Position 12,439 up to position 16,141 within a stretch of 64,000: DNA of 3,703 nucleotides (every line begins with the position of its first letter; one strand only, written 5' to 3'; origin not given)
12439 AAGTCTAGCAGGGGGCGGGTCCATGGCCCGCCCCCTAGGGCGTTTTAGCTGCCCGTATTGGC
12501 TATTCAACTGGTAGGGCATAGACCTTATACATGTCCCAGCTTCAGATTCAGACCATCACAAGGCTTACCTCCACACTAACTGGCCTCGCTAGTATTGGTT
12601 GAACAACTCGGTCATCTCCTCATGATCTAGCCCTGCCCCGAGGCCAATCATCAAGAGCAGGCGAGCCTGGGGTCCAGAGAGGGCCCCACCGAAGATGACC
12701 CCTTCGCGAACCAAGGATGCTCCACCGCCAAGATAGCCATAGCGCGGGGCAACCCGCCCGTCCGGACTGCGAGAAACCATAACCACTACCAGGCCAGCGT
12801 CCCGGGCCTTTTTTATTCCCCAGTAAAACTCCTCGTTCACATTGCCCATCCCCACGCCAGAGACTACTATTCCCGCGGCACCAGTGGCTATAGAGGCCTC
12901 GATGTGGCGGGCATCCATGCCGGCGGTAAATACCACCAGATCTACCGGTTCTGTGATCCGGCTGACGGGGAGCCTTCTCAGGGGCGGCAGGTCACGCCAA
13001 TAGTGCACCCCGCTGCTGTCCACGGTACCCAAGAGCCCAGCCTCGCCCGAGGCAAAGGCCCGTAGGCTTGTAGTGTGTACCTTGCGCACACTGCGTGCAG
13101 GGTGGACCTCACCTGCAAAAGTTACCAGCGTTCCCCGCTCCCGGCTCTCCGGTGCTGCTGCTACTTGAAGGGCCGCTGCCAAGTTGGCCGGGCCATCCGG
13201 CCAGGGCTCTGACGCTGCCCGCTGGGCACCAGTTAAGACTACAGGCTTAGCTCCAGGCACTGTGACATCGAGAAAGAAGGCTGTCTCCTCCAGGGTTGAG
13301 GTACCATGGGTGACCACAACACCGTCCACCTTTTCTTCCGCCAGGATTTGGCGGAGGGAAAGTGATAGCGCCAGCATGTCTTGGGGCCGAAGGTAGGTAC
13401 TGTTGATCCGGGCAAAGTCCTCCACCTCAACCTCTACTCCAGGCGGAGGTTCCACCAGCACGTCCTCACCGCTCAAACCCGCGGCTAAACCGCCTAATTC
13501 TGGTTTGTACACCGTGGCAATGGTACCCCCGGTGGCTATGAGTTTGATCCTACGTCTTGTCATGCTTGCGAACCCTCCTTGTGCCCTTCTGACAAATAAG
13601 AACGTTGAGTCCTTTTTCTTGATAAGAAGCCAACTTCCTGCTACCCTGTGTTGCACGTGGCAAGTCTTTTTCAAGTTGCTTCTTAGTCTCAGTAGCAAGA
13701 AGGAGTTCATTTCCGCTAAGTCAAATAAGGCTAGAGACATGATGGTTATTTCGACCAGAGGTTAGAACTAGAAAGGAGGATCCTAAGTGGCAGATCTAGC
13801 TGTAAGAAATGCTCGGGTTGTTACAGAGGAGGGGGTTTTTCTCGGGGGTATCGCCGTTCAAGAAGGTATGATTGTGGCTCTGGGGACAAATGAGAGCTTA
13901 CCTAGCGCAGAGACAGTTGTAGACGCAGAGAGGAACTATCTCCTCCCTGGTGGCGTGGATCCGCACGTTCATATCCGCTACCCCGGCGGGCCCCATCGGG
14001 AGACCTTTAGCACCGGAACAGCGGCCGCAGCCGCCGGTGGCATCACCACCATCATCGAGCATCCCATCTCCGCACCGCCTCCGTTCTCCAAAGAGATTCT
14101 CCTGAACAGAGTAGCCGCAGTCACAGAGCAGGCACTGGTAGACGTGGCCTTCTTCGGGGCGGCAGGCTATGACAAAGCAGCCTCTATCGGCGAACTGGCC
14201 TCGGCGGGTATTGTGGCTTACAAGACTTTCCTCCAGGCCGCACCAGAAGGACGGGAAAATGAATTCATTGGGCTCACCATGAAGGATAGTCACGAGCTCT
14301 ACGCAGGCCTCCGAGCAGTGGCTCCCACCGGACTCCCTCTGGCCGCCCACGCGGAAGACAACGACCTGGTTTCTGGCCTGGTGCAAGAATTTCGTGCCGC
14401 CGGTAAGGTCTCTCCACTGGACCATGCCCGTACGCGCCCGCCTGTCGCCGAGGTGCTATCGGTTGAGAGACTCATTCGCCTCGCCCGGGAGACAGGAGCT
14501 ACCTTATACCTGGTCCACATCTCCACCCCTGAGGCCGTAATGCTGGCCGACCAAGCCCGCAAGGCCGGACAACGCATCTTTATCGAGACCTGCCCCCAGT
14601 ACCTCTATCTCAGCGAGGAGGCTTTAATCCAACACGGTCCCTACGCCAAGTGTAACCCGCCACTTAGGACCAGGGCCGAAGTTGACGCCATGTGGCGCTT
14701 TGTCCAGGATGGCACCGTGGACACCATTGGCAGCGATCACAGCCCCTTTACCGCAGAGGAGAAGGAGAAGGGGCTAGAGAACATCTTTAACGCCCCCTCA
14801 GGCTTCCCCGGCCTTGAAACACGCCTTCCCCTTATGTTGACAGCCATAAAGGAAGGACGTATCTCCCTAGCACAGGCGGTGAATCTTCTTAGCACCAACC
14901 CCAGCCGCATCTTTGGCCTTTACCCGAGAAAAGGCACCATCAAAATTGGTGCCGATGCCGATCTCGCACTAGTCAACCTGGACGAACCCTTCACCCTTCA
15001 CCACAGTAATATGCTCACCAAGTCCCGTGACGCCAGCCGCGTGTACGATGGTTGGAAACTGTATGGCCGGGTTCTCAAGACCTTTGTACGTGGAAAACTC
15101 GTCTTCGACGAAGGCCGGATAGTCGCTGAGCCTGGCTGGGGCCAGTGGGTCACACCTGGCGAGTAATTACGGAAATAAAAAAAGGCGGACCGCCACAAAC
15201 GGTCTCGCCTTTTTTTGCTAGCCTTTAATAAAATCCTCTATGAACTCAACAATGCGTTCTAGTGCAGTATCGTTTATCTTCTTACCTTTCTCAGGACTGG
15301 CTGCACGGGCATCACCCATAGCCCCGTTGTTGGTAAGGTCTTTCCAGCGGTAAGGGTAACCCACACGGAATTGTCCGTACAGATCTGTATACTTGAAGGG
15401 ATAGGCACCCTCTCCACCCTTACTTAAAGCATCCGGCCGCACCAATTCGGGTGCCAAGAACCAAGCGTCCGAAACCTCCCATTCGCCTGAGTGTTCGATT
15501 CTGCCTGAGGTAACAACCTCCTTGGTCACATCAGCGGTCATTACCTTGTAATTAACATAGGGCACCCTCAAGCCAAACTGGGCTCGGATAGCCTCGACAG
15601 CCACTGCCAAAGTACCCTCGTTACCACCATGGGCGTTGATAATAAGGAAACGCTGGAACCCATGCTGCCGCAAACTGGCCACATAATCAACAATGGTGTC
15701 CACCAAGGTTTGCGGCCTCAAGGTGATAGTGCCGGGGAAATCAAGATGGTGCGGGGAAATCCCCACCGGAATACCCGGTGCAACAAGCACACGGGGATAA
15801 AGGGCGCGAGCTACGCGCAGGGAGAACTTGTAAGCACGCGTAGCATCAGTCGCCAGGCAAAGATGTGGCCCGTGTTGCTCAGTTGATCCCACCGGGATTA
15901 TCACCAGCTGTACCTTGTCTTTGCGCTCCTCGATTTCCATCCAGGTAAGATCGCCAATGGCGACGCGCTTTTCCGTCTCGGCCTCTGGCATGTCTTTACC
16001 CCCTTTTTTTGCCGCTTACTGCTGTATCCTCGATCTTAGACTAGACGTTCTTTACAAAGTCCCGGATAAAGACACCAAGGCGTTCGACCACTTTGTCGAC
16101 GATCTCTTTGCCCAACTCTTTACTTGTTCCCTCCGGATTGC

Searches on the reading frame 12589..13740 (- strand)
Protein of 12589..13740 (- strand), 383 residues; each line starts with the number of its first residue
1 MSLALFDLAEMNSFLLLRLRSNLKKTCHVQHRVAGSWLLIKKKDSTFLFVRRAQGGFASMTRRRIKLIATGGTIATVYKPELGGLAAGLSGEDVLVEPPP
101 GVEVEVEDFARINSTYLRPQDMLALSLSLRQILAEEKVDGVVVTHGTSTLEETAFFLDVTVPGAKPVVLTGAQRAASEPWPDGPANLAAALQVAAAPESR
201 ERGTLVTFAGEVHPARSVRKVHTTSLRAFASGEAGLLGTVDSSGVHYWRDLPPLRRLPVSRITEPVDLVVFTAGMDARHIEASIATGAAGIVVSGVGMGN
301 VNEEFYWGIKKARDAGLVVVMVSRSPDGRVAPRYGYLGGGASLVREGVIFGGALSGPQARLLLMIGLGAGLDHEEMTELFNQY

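Call 39: search_protein_families(library=ncbifam, proteins=[window:12589-13740:-], max_evalue=0.00001)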
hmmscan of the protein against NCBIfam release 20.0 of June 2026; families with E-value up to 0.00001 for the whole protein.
window:12589-13740:- (383 aa): 6 families
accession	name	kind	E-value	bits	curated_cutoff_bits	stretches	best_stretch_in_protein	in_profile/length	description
TIGR00520.1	asnASE_II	subfamily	4.1e-60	203.5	314.3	1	64-383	26-352/352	type II asparaginase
NF008304.0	PRK11096.1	equivalog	5.7e-50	169.8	506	1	57-383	18-348/348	L-asparaginase 2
NF003217.0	PRK04183.1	equivalog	3.6e-40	137.9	310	1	60-381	73-404/420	Glu-tRNA(Gln) amidotransferase subunit GatD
TIGR00519.1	asnASE_I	subfamily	5.8e-39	134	260.5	1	64-382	3-329/337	type I asparaginase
TIGR02153.1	gatD_arch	equivalog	1.2e-36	126.3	324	1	60-381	60-392/405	Glu-tRNA(Gln) amidotransferase subunit GatD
NF006998.0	PRK09461.1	equivalog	1.6e-18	67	376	1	60-381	1-327/337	asparaginase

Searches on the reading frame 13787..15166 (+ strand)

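Call 39: search_protein_families(library=ncbifam, proteins=[window:13787-15166:+], max_evalue=0.00001)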
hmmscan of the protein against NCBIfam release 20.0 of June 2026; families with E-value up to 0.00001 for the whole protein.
window:13787-15166:+ (459 aa): 50 families (the best 25 are shown)
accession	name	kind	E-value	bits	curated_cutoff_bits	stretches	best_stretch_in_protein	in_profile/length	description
TIGR03178.1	allantoinase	equivalog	8e-111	370.9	357.85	1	3-449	1-434/441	allantoinase AllB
NF004839.0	PRK06189.1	equivalog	9e-111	370.7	631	1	2-456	3-446/451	allantoinase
NF058539.1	ergo_uti2_ErtD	equivalog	1.3e-101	340.7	650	1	8-457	7-447/449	hydantoin-5-propionate amidohydrolase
TIGR02033.1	D-hydantoinase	equivalog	2.6e-93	313.4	393.25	1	6-455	3-452/454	dihydropyrimidinase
NF058538.1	ergo_util_ErtD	equivalog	2.5e-91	306.8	600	1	8-457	6-446/446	hydantoin-5-propionate amidohydrolase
NF002668.0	PRK02382.1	equivalog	9.5e-89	298.1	452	1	1-455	3-426/436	dihydroorotase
NF009941.0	PRK13404.1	subfamily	3.2e-87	293.2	647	1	3-456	5-460/478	dihydropyrimidinase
TIGR00857.1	pyrC_multi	subfamily_domain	1.5e-85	287.7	279.05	1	21-442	7-411/412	dihydroorotase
NF006559.0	PRK09060.1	equivalog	9.7e-85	284.5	482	1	2-449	5-431/444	dihydroorotase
NF005751.0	PRK07575.1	equivalog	1.2e-83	281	529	1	2-447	3-427/440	dihydroorotase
NF005960.0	PRK08044.1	equivalog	1.7e-81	274.3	688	1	2-455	3-448/453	allantoinase AllB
NF006837.0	PRK09357.1-2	equivalog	8.7e-73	245.3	575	1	6-444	5-426/428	dihydroorotase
NF006688.0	PRK09236.1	equivalog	8.5e-72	242.3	535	1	1-448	1-434/444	dihydroorotase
NF003271.0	PRK04250.1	equivalog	1.2e-64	218.4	405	1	8-449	7-397/407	dihydroorotase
NF006841.0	PRK09357.2-2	equivalog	1.6e-60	205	640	1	6-441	7-418/421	dihydroorotase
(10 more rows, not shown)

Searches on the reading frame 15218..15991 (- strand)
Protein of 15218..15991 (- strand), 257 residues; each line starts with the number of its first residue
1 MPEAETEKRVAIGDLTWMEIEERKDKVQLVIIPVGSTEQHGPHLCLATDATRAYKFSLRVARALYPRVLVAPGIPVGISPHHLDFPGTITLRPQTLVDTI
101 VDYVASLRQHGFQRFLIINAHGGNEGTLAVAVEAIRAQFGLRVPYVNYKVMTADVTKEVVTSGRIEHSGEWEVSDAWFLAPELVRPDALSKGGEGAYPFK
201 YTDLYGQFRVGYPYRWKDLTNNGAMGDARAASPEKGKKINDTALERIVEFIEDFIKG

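Call 75: search_protein_families(library=pfam, proteins=[window:15218-15991:-], max_evalue=0.00001)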
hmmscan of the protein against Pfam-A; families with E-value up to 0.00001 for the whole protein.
window:15218-15991:- (257 aa): 1 family
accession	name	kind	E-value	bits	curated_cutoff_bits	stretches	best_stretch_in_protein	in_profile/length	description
PF02633.19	Creatininase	-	5.1e-67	226.2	31.3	1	14-251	2-238/238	Creatinine amidohydrolase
